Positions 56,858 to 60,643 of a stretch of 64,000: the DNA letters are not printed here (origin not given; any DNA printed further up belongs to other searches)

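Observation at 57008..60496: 1162-aa flavoprotein combining an unknown N-domain with a GltD/NfnB-like and a PyrK/NfnA-like module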

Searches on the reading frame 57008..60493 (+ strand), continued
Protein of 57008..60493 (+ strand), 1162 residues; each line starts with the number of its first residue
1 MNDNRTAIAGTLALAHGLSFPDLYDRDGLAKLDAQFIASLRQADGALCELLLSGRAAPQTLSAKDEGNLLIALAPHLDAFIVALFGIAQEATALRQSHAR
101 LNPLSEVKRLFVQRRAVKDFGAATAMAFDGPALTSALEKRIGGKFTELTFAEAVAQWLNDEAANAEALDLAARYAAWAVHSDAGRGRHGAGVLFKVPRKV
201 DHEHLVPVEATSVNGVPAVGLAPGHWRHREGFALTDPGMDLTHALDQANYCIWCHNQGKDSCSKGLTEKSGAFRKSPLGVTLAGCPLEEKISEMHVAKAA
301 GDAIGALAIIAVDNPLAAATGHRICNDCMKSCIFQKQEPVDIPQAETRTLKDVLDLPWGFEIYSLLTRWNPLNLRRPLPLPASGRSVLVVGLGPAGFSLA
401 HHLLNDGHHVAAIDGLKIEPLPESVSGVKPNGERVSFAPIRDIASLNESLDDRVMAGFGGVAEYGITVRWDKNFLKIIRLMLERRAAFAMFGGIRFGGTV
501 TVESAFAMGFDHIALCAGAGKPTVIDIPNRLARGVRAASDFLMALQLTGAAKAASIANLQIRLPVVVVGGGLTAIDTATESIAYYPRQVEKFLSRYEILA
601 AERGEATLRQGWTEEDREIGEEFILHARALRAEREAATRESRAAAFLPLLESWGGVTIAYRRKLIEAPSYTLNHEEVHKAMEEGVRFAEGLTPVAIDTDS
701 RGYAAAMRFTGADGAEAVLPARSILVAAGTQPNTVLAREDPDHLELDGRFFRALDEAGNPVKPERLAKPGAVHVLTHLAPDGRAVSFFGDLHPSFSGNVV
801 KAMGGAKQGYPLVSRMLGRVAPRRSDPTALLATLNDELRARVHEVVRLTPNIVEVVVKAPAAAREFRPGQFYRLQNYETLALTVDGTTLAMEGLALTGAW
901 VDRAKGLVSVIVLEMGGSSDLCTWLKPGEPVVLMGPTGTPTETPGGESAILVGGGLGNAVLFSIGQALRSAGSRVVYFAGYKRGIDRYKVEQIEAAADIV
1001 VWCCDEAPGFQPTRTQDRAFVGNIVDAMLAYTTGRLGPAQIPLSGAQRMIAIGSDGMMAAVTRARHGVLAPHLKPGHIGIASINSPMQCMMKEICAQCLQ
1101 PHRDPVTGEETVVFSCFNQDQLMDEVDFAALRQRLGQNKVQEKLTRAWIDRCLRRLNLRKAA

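Call 56: predict_structure(alignment_id=A1)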
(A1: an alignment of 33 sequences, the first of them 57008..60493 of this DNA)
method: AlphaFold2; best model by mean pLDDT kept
length: 1162 residues; sequences in the alignment: 33
mean_pLDDT: 91.4   pTM: 0.91
mean pLDDT of the five models: 91.4, 90.9, 90.0, 89.2, 88.9
residues with pLDDT >= 90: 878; 70-90: 252; 50-70: 23; < 50: 9
segments of 3 or more residues with pLDDT < 50: 1-9
pLDDT, mean of each block of 10 residues (from residue 1): 36 89 95 98 98 95 93 98 97 94 93 94 92 93 92 95 95 96 90 90 90 91 87 84 93 73 88 88 91 94 97 93 82 82 93 97 98 96 95 94 97 91 93 93 90 71 65 91 95 92 94 91 93 93 86 89 96 92 95 96 93 94 98 96 93 96 93 90 95 96 95 93 94 91 93 95 88 94 94 88 94 94 83 93 95 95 94 92 91 90 96 85 92 91 94 93 95 97 90 96 85 90 94 91 95 94 95 94 85 90 92 92 94 90 92 85 56
secondary structure, 60 per line:
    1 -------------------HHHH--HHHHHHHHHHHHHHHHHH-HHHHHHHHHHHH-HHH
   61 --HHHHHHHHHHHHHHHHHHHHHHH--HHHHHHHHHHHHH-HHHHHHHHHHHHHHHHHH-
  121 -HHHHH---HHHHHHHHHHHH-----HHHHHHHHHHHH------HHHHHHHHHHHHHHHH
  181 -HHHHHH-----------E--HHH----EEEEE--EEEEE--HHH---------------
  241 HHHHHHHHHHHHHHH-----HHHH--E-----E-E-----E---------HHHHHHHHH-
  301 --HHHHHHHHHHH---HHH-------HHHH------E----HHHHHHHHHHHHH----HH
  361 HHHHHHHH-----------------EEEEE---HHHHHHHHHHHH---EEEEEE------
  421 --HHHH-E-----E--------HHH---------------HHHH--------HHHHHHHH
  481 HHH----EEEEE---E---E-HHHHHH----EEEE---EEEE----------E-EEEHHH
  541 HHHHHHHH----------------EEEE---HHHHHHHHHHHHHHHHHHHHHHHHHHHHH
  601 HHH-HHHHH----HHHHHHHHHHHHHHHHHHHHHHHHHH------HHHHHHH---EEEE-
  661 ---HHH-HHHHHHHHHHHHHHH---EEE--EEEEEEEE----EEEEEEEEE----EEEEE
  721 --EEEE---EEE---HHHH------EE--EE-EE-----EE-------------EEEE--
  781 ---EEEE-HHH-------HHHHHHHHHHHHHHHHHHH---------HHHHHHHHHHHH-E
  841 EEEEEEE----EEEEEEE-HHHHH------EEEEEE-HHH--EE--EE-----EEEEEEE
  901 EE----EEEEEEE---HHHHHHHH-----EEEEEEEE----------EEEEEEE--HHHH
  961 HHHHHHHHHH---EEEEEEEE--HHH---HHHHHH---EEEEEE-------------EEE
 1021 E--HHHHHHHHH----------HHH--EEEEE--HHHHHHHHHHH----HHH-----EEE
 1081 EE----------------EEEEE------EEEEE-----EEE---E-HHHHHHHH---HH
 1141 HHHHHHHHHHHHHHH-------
elements in order (helices of 4 or more, strands of 3 or more residues): H20-23 H26-43 H45-56 H63-85 H88-100 H102-119 H122-126 H130-141 H147-158 H165-180 H182-187 E209-213 E216-220 H241-255 H261-264 H291-299 H303-313 H327-330 H342-354 H359-368 E386-390 H394-405 E409-414 H423-426 H461-464 H473-483 E488-492 H502-507 E512-515 E519-522 E535-537 H538-548 E565-568 H572-603 H605-609 H614-639 H646-652 E656-659 H668-682 E686-688 E691-698 E703-711 E716-720 E723-726 E730-732 H736-739 E775-778 E784-787 H799-817 H827-838 E840-847 E852-858 H860-864 E871-876 E894-902 E907-913 H917-924 E930-937 E948-954 H957-970 E974-981 H990-995 E999-1004 E1018-1021 H1024-1032 E1048-1052 H1055-1065 E1078-1082 E1099-1103 E1110-1114 E1120-1122 H1128-1135 H1139-1155

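Call 64: fold_search(model_id=the predicted structure, library=pdb)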
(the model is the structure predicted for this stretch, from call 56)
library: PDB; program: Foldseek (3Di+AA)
matches with E <= 10: 1830; with E <= 0.001: 517
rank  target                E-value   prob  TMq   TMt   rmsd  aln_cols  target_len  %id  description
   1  5vj7_A                1.8e-20  1.00  0.33  0.79   6.1       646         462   20  Ferredoxin NADP Oxidoreductase (Xfn) (released 2017-07-19)
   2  5jfc_L                2.5e-20  1.00  0.33  0.80   7.0       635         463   20  NADH-dependent Ferredoxin:NADP Oxidoreductase (NfnI) from Pyrococcus furiosus (released 2017-04-12)
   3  9bov_A                1.1e-19  1.00  0.29  0.29  31.6      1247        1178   13  Structure of electron bifurcating Nfn-ABC complexed with NAD from Caldicellulosiruptor saccharolyticus (released 2025-03-05)
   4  5jca_L                1.3e-19  1.00  0.33  0.79   5.5       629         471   19  NADP(H) bound NADH-dependent Ferredoxin:NADP Oxidoreductase (NfnI) from Pyrococcus furiosus (released 2017-04-12)
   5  4ylf_B                1.6e-18  1.00  0.32  0.75   7.1       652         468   21  Insights into flavin-based electron bifurcation via the NADH-dependent reduced ferredoxin-NADP oxidoreductase structur (released 2015-07-08)
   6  5jca_S                1.6e-17  1.00  0.22  0.89   3.1       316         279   22  NADP(H) bound NADH-dependent Ferredoxin:NADP Oxidoreductase (NfnI) from Pyrococcus furiosus (released 2017-04-12)
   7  8oh5_C                5.5e-17  1.00  0.28  0.27  16.0       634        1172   18  Cryo-EM structure of the electron bifurcating transhydrogenase StnABC complex from Sporomusa Ovata (state 2) (released 2023-09-13)
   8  4ylf_A                4.2e-16  1.00  0.21  0.83   3.8       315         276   22  Insights into flavin-based electron bifurcation via the NADH-dependent reduced ferredoxin-NADP oxidoreductase structur (released 2015-07-08)
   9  1gte_A                5.1e-16  1.00  0.30  0.34  29.7       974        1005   14  DIHYDROPYRIMIDINE DEHYDROGENASE (DPD) FROM PIG, BINARY COMPLEX WITH 5-IODOURACIL (released 2002-04-11)
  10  8f5w_B                1.1e-15  1.00  0.31  0.35  29.7       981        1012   14  Dihydropyrimidine Dehydrogenase (DPD) C671S Mutant Soaked with Dihydrothymine and NADPH Quasi-Anaerobically (released 2023-02-01)
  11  9n5u_A                1.2e-15  1.00  0.29  0.35  31.3      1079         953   14  Structure of the Thermococcus sibiricus NfnABC complex (released 2025-05-07)
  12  7ljt_D                1.6e-15  1.00  0.30  0.34  29.7       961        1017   14  Porcine Dihydropyrimidine Dehydrogenase (DPD) soaked with 5-Ethynyluracil (5EU), NADPH - 20 minutes (released 2021-04-07)
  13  9n5v_A                5.2e-15  1.00  0.29  0.36   9.9       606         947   18  Structure of the NAD(H)-bound Thermococcus sibiricus NfnABC complex (released 2025-05-07)
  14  1gte_C                2.7e-14  1.00  0.31  0.35  29.8       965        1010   14  DIHYDROPYRIMIDINE DEHYDROGENASE (DPD) FROM PIG, BINARY COMPLEX WITH 5-IODOURACIL (released 2002-04-11)
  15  4yry_C                2.8e-14  1.00  0.20  0.83   4.7       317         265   21  Insights into flavin-based electron bifurcation via the NADH-dependent reduced ferredoxin-NADP oxidoreductase structur (released 2015-07-08)
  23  1cjc                  1.6e-11  1.00  0.21  0.49  10.3       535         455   16  STRUCTURE OF ADRENODOXIN REDUCTASE OF MITOCHONDRIAL P450 SYSTEMS (released 1999-04-30)
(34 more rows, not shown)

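Call 74: search_dna_similar(query=window:57008-60493:+, collection=plasmids, mode=protein, max_evalue=1e-50, max_rows=30)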
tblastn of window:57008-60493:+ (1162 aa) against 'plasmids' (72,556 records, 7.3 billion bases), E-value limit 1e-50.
Records with a match: 1; places in all: 1; records where one place covers at least 80% of the query: 1.
Best place of each record, by identity: <60% 1.
By first word of the organism name: Acidithiobacillus 1.
By predicted mobility (MOB-suite, as given by PLSDB): mobilizable 1.
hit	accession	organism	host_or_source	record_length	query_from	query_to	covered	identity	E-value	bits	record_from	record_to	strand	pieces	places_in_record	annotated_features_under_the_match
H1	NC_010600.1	Acidithiobacillus caldus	-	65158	22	1155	98%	44.5%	0e+0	817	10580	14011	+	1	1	FAD-dependent oxidoreductase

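Call 75: get_annotated_region(hit=H1, flank=9000)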
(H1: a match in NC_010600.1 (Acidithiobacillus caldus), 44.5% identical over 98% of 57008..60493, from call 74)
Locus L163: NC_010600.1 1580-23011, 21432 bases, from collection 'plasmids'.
description: Acidithiobacillus caldus plasmid pTcM1, complete sequence
organism: Acidithiobacillus caldus (NCBI taxid 33059)
taxonomy: Bacteria; Pseudomonadota; Acidithiobacillia; Acidithiobacillales; Acidithiobacillaceae; Acidithiobacillus; Acidithiobacillus caldus
host: -; source: -; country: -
typing (MOB-suite, as given by PLSDB): mobilizable; replicon rep_cluster_355; relaxase MOBP,MOBQ
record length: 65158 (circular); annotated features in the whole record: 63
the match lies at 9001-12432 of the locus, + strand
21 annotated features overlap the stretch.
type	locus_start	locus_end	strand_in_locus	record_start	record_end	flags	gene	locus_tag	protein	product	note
CDS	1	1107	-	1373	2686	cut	-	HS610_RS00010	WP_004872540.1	DNA-primase RepB domain-containing protein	-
CDS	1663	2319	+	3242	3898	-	-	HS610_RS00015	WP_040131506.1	ParA family protein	-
CDS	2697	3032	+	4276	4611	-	-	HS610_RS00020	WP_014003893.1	AbrB/MazE/SpoVT family DNA-binding domain-containing protein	-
CDS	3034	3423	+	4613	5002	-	-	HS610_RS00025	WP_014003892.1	type II toxin-antitoxin system VapC family toxin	-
CDS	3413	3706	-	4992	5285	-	-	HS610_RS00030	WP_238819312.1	WGR domain-containing protein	-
CDS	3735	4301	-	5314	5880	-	-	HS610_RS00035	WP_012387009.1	recombinase family protein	GO:0006310 - DNA recombination [Evidence IEA]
CDS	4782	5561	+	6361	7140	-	-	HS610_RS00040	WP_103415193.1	GntR family transcriptional regulator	-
CDS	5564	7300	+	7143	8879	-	-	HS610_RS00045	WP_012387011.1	fumarate reductase/succinate dehydrogenase flavoprotein subunit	-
CDS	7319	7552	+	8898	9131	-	-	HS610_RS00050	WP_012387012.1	4Fe-4S dicluster domain-containing protein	-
CDS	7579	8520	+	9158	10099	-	-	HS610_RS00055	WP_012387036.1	HEAT repeat domain-containing protein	-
CDS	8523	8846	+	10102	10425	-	fdxA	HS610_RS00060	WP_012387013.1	ferredoxin FdxA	-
CDS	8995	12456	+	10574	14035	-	-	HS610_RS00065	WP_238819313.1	FAD-dependent oxidoreductase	-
CDS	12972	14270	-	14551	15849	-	-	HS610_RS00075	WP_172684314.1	OprD family outer membrane porin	-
CDS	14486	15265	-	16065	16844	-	-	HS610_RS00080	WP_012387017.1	ABC transporter ATP-binding protein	GO:0006810 - transport [Evidence IEA]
CDS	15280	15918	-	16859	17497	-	-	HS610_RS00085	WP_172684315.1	ABC transporter permease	-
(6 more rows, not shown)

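Call 78: search_protein_families(library=pfam, proteins=[L042:3311-3610:+, L163:8523-8843:+, L163:5564-7297:+, L163:7579-8517:+, L004:3708-5873:+, L009:11614-11910:+], max_evalue=0.001)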
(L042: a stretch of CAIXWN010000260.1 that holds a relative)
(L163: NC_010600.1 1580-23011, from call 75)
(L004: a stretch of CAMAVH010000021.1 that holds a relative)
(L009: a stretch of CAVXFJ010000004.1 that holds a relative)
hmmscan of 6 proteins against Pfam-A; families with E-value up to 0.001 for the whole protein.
L042:3311-3610:+ (100 aa): 12 families
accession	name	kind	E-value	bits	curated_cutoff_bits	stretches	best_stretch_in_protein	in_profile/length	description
PF11953.13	DUF3470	-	8.9e-12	45.2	23.2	1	66-100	2-36/42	Domain of unknown function (DUF3470)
PF00037.32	Fer4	-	1.9e-10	40.5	21.1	1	35-56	3-24/24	4Fe-4S binding domain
PF12838.12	Fer4_7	-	3.1e-10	40.8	27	2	9-54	2-52/52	4Fe-4S dicluster domain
PF12837.12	Fer4_6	-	5.6e-08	32.8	25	1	34-55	3-24/24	4Fe-4S binding domain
PF12797.12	Fer4_2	-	1.3e-07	31.6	24.5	0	34-52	4-22/22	4Fe-4S binding domain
PF13183.11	Fer4_8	-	7e-07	30.1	27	1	38-64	3-31/68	4Fe-4S dicluster domain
PF13237.11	Fer4_10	-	1.5e-06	28.5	25.5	1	3-51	3-53/53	4Fe-4S dicluster domain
PF13484.11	Fer4_16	-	2.8e-06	28.4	30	1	39-64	1-25/66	4Fe-4S double cluster binding domain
PF13187.11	Fer4_9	-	6.6e-06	26.5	27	1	8-55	1-52/52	4Fe-4S dicluster domain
PF25160.1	LdpA_Fe-S-bd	-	5.3e-05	23.4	27.6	1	16-56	8-44/49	LdpA Fe-S cluster-binding domain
PF12800.12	Fer4_4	-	5.6e-05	23.6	24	0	37-52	1-16/17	4Fe-4S binding domain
PF14697.11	Fer4_21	-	5.9e-05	23.5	35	0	3-25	35-56/59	4Fe-4S dicluster domain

L163:8523-8843:+ (107 aa): 12 families
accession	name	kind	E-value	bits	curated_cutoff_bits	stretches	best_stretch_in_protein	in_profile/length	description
PF11953.13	DUF3470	-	5.4e-12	45.9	23.2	1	68-106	3-41/42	Domain of unknown function (DUF3470)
PF00037.32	Fer4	-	4.5e-09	36.2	21.1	1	34-56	2-24/24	4Fe-4S binding domain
PF12797.12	Fer4_2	-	1.8e-08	34.3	24.5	1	34-52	4-22/22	4Fe-4S binding domain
PF12837.12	Fer4_6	-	4e-08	33.3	25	1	34-55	3-24/24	4Fe-4S binding domain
PF13484.11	Fer4_16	-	8.7e-07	30.1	30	0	40-60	2-23/66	4Fe-4S double cluster binding domain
PF13237.11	Fer4_10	-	1e-06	29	25.5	2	4-51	4-53/53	4Fe-4S dicluster domain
PF14697.11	Fer4_21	-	5.8e-06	26.8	35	0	34-56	2-27/59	4Fe-4S dicluster domain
PF12838.12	Fer4_7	-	1e-05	26.3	27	1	8-54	1-52/52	4Fe-4S dicluster domain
PF13183.11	Fer4_8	-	1.3e-05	26.1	27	1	39-57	4-22/68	4Fe-4S dicluster domain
PF13187.11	Fer4_9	-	2.4e-05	24.7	27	1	8-55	1-52/52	4Fe-4S dicluster domain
PF13534.11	Fer4_17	-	9.8e-05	23.3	22.2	0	40-58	2-20/61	4Fe-4S dicluster domain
PF12800.12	Fer4_4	-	0.00029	21.4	24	0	37-52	1-16/17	4Fe-4S binding domain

L163:5564-7297:+ (578 aa): 7 families
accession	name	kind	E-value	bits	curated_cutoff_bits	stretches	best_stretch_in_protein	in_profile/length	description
PF00890.30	FAD_binding_2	-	4.2e-37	128.7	20.4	1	11-379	1-399/414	FAD binding domain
PF02910.25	Succ_DH_flav_C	-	6.3e-15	55.7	20.8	1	442-560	3-127/130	Fumarate reductase flavoprotein C-term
PF03486.20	HI0933_like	-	5.2e-10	39.6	50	1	11-200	2-166/244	HI0933-like protein Rossmann domain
PF01266.30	DAO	-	3.8e-09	37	27.9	0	11-116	1-88/353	FAD dependent oxidoreductase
PF07992.20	Pyr_redox_2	-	8e-09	35.8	26.1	0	11-45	2-34/291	Pyridine nucleotide-disulphide oxidoreductase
PF12831.13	FAD_oxidored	-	1.8e-08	34.5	27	1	11-199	1-147/416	FAD dependent oxidoreductase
PF04820.20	Trp_halogenase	-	9.6e-05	21.8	21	1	11-49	1-41/458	Tryptophan halogenase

L163:7579-8517:+ (313 aa): 11 families
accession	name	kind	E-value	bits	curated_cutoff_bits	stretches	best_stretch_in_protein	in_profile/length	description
PF13646.12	HEAT_2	-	1.2e-44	151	27.7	4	221-304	3-87/88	HEAT repeats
PF02985.28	HEAT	-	8.1e-32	106.7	23.5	1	31-56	2-27/31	HEAT repeat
PF13513.12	HEAT_EZ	-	4.3e-16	59.4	27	0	263-307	1-55/55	HEAT-like repeat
PF03130.22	HEAT_PBS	-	1.9e-14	52.9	20.9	1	265-291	1-27/27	PBS lyase HEAT-like repeat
PF12717.13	Cnd1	-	7.7e-13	49.2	26.4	0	282-307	23-48/162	non-SMC mitotic condensation complex subunit 1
PF00514.29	Arm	-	1.6e-09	37.9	20.6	0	255-276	18-39/41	Armadillo/beta-catenin-like repeat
PF01602.26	Adaptin_N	-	7.3e-08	31.9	37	0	29-175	151-286/524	Adaptin N terminal region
PF21581.3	SCD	-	7.7e-08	33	27.5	0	91-124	30-63/75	Stromalin conservative domain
PF20168.4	PDS5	-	0.00012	20.5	27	0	38-103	330-405/1053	Sister chromatid cohesion protein PDS5 protein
PF25786.1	HEAT_GCN1_C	-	0.00015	22.3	27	0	86-119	62-96/151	GCN1-like, C-terminal HEAT repeats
PF24492.1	HEAT_ECM29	-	0.00029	21.4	27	0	32-55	115-138/160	Proteasome adapter and scaffold protein ECM29, HEAT-repeat domain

L004:3708-5873:+ (722 aa): 2 families
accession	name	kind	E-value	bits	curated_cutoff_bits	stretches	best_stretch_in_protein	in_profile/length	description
PF01077.27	NIR_SIR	-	9.6e-50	168.5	27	2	140-294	1-156/158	Nitrite and sulphite reductase 4Fe-4S domain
PF03460.22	NIR_SIR_ferr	-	1e-27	96.1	24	2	67-129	3-66/69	Nitrite/Sulfite reductase ferredoxin-like half domain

L009:11614-11910:+ (99 aa): 13 families
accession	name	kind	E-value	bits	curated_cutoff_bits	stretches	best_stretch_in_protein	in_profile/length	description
PF11953.13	DUF3470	-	1.3e-15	57.5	23.2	1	64-99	1-36/42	Domain of unknown function (DUF3470)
PF00037.32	Fer4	-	8.1e-10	38.6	21.1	1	34-56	2-24/24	4Fe-4S binding domain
PF13237.11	Fer4_10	-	1.3e-08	35.1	25.5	2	6-51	6-53/53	4Fe-4S dicluster domain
PF12797.12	Fer4_2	-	3.4e-08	33.4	24.5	1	34-52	4-22/22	4Fe-4S binding domain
PF13484.11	Fer4_16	-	1.6e-07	32.4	30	1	39-71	1-32/66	4Fe-4S double cluster binding domain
PF12838.12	Fer4_7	-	9.7e-07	29.6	27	1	8-54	1-52/52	4Fe-4S dicluster domain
PF12837.12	Fer4_6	-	1.2e-06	28.6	25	1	37-55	6-24/24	4Fe-4S binding domain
PF13187.11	Fer4_9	-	1.5e-06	28.6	27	1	8-55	1-52/52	4Fe-4S dicluster domain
PF13183.11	Fer4_8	-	5.2e-06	27.4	27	1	38-54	3-19/68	4Fe-4S dicluster domain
PF13534.11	Fer4_17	-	2.2e-05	25.3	22.2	0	39-58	1-20/61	4Fe-4S dicluster domain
PF12800.12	Fer4_4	-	4.2e-05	24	24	0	37-52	1-16/17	4Fe-4S binding domain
PF14697.11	Fer4_21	-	7.2e-05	23.3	35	0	34-58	2-29/59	4Fe-4S dicluster domain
PF25160.1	LdpA_Fe-S-bd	-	0.00031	20.9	27.6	1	16-56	8-44/49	LdpA Fe-S cluster-binding domain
